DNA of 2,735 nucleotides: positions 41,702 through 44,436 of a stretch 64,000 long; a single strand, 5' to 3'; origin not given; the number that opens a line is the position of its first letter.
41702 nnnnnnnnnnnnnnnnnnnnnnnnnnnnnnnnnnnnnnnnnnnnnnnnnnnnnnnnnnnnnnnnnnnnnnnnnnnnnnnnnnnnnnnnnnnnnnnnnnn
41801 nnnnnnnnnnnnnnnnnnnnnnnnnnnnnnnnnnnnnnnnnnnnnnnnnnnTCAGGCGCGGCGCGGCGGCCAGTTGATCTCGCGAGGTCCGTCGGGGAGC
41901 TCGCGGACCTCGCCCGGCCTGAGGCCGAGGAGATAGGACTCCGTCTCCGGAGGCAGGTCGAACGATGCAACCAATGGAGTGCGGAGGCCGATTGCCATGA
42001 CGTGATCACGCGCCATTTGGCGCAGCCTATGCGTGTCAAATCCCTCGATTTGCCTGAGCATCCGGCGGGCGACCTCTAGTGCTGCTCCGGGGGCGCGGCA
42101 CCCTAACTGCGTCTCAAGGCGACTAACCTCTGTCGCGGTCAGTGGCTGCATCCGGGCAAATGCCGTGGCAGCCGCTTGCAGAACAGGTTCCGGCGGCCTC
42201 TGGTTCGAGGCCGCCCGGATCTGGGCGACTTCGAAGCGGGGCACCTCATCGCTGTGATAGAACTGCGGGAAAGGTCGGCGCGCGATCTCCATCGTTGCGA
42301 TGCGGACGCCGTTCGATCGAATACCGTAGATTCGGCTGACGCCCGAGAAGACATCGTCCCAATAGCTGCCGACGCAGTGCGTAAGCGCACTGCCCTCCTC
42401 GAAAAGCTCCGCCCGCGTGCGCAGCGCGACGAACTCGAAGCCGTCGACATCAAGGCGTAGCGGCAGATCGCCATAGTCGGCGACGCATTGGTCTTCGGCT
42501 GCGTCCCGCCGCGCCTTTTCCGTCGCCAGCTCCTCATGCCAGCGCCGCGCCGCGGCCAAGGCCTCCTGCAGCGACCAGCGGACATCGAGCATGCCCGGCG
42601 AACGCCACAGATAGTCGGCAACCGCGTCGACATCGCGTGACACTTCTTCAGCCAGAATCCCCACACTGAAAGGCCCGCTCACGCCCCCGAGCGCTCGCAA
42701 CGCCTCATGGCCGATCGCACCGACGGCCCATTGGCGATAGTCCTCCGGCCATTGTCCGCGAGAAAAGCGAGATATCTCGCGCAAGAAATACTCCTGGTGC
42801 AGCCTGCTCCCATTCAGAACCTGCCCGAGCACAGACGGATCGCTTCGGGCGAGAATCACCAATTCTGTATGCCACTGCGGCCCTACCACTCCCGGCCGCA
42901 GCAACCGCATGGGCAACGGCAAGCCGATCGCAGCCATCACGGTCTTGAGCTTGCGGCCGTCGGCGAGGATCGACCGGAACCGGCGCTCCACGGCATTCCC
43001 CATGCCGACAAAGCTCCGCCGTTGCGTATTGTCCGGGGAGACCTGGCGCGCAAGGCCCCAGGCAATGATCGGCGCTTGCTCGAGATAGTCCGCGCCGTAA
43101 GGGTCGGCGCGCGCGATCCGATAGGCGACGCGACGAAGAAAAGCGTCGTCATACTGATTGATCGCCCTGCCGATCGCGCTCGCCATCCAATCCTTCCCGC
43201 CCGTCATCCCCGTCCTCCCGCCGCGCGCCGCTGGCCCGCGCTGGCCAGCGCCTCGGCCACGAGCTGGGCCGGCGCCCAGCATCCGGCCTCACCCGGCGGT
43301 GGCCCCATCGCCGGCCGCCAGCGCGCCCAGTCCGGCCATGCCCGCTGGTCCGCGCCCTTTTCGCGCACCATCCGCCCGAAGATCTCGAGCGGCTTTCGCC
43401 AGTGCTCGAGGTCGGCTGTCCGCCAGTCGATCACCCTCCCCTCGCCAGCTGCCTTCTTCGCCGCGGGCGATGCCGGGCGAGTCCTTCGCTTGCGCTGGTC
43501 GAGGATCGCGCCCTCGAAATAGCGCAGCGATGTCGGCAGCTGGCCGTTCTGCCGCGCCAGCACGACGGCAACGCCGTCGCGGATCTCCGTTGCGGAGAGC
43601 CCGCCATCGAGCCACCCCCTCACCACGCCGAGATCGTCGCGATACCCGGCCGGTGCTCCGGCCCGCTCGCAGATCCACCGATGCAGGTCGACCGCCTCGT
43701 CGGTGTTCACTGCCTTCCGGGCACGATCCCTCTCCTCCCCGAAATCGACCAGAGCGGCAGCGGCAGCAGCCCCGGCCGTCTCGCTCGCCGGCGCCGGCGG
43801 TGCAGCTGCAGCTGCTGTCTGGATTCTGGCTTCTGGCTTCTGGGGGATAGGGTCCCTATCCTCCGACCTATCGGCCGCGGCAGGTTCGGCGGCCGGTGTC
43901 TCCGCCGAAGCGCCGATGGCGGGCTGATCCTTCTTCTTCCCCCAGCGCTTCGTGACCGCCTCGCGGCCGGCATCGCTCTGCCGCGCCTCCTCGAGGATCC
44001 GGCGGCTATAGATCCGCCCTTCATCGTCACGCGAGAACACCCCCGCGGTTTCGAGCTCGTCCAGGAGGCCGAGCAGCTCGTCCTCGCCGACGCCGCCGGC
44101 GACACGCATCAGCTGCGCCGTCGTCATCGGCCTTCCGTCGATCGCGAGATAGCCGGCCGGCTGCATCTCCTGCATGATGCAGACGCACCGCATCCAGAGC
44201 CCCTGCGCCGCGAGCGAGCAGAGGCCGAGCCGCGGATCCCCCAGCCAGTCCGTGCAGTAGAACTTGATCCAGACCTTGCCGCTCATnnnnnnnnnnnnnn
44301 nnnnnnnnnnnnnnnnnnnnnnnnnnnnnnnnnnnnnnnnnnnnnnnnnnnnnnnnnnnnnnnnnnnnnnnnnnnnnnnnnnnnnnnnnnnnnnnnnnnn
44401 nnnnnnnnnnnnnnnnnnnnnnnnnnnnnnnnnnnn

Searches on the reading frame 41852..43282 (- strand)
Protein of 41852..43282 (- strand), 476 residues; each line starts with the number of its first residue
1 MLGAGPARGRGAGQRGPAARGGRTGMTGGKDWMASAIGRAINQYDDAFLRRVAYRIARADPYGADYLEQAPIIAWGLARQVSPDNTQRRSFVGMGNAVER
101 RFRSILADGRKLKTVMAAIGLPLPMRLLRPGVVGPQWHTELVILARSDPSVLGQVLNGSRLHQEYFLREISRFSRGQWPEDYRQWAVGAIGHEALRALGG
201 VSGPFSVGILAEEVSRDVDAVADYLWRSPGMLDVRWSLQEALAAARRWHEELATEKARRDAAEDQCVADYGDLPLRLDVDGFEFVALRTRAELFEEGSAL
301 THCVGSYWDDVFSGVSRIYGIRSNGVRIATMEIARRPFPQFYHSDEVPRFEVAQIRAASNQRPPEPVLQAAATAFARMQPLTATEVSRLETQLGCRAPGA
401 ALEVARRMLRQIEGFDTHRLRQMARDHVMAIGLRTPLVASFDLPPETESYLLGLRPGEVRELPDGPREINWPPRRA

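Call 6: search_protein_families(library=pfam, proteins=[window:41852-43282:-], max_evalue=0.1)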
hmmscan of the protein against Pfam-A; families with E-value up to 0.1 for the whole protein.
window:41852-43282:- (476 aa): 1 family
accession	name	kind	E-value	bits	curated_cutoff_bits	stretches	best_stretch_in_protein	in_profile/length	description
PF14284.11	PcfJ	-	2e-10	41.1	25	1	254-363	40-138/147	PcfJ-like protein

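Call 9: search_protein_families(library=phrogs, proteins=[window:41852-43282:-], max_evalue=0.01)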
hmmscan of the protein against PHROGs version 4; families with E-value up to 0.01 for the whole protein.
window:41852-43282:- (476 aa): 4 families
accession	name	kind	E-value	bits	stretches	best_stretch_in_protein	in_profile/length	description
phrog_3169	-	unknown function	8.3e-09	36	1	268-382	368-469/474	-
phrog_16315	-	unknown function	2.4e-07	30.7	1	272-336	419-483/532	-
phrog_8470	-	unknown function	4.5e-06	26.8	1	285-323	467-505/567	-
phrog_7484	-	unknown function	0.00037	20.4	1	279-372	353-437/450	-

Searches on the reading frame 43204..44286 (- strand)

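Call 6: search_protein_families(library=pfam, proteins=[window:43204-44286:-], max_evalue=0.1)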
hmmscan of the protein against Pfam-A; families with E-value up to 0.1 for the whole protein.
window:43204-44286:- (360 aa): 1 family
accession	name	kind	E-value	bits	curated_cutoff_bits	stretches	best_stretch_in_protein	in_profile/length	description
PF17779.7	NOD2_WH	-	0.044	14.3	23.1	1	21-35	5-19/57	NOD2 winged helix domain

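Call 9: search_protein_families(library=phrogs, proteins=[window:43204-44286:-], max_evalue=0.01)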
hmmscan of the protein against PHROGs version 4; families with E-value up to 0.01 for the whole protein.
window:43204-44286:- (360 aa): 1 family
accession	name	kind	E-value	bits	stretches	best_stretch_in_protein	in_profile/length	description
phrog_1882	-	unknown function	0.0037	18.1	1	16-193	12-181/259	-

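Call 91: search_protein_families(library=padloc, proteins=[window:43204-44286:-], max_evalue=0.01)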
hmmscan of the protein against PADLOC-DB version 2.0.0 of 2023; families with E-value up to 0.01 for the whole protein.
window:43204-44286:- (360 aa): 0 families
